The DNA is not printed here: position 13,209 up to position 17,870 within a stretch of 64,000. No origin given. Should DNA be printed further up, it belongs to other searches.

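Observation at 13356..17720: Unusual domain fusion within the 1454-aa protein, including a possibly degenerate exonuclease segment and about 390 unassigned residues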

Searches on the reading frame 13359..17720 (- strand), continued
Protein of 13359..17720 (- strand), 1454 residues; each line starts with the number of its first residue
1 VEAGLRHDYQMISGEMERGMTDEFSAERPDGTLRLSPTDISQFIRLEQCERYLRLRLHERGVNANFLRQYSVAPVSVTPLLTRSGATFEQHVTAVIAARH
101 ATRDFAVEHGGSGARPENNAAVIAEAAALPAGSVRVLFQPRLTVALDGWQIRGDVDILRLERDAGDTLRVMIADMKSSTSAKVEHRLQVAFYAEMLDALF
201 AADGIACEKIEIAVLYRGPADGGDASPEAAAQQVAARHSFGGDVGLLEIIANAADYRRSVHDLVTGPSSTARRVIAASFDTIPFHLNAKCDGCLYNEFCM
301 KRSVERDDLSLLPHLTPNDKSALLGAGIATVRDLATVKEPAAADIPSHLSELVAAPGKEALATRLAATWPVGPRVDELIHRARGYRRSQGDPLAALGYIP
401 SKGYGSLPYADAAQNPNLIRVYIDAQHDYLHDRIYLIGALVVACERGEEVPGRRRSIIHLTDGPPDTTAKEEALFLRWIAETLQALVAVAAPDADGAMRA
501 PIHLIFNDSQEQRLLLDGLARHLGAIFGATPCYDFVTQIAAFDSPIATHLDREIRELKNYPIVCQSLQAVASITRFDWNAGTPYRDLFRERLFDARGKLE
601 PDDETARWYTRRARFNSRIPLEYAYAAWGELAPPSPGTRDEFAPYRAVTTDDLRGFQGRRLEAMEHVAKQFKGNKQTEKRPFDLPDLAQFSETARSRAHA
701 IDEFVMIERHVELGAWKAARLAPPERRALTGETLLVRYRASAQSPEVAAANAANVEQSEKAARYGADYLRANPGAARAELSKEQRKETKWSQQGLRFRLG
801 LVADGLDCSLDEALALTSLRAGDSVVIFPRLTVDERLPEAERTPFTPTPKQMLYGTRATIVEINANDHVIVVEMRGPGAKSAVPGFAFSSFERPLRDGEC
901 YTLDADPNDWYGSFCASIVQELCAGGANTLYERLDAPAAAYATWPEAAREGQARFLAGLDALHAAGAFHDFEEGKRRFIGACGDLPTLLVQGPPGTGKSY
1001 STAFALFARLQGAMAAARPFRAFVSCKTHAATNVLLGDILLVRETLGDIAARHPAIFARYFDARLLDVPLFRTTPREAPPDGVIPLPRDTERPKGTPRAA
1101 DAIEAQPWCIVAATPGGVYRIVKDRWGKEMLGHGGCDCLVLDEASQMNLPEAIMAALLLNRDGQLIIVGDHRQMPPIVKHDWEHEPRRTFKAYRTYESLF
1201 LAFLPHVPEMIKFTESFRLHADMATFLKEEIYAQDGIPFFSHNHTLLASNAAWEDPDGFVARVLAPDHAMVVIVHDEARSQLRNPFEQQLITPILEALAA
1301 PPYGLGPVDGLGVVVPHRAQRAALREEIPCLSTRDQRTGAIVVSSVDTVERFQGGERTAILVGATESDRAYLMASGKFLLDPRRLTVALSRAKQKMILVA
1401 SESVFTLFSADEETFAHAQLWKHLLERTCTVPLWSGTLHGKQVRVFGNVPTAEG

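Call 90: search_protein_families(library=padloc, proteins=[L085:11401-16569:-, L083:13125-16670:-, L083:10820-12076:+, L005:14465-16507:+, L005:16500-17813:+], max_evalue=0.00001)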
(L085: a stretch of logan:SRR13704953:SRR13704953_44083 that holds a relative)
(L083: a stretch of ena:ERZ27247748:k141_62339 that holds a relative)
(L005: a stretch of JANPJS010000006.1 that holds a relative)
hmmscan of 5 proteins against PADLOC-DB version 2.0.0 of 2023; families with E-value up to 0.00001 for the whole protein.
L085:11401-16569:- (1722 aa): 6 families
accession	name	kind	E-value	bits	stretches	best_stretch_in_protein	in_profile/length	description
PDLC05009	PDC-S37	-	1.9e-270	898.9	3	967-1718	632-1346/1550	-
PDLC02194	Hhe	-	9.2e-130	432.3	2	1256-1718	1339-1788/1911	-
PDLC03920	MkoA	-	2.2e-35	120.3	2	1188-1586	721-1097/1112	-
PDLC03924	MkoC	-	7.1e-20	68.7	1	1366-1565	769-943/1136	-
PDLC03921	MkoA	-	5.2e-13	45.6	1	321-422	1006-1115/1607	-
PDLC01734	typeIV_RecD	-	2.5e-06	24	0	1297-1336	433-475/763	RecD_0_IVD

L083:13125-16670:- (1181 aa): 47 families (the best 25 are shown)
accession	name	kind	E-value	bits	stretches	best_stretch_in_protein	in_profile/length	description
PDLC03802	RTasHel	-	7.1e-70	234.6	1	214-632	4-362/675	DRT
PDLC00114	GajB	-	2.3e-69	232.6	1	213-640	5-412/635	UrvD helicase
PDLC00132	GajB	-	4.6e-61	205.2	1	216-521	4-302/625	UrvD helicase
PDLC00117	GajB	-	2.5e-60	202.6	2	217-610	17-379/604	UrvD helicase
PDLC00103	GajB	-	1.6e-49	167.4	1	218-608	19-375/612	UrvD helicase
PDLC00127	GajB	-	1.5e-41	140.6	1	215-518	8-289/594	UrvD helicase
PDLC00107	GajB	-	1.4e-36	124.3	3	401-506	182-286/587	UrvD helicase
PDLC00130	GajB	-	2e-34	116.9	1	219-610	7-365/589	UrvD helicase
PDLC00144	GajB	-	1.9e-33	113.9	2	408-510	134-236/559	UrvD helicase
PDLC00112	GajB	-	5e-33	112.6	1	222-517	12-294/581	UrvD helicase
PDLC00123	GajB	-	2.9e-30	103.4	2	417-512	159-253/540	UrvD helicase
PDLC00134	GajB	-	8.1e-29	98.9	2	409-518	187-296/431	UrvD helicase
PDLC00133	GajB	-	2.2e-28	97.4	1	218-518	14-290/382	UrvD helicase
PDLC00119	GajB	-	7.2e-28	95.8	1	232-512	19-294/565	UrvD helicase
PDLC00122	GajB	-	1.7e-26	91.2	2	416-512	144-241/502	UrvD helicase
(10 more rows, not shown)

L083:10820-12076:+ (419 aa): 0 families

L005:14465-16507:+ (681 aa): 2 families
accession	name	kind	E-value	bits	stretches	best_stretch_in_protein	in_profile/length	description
PDLC03448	REase_II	-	5.8e-09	32.6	1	463-558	624-730/857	Type II restriction enzyme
PDLC03547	REase_II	-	5.5e-08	29.8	1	466-547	348-440/585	Type II restriction enzyme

L005:16500-17813:+ (438 aa): 0 families
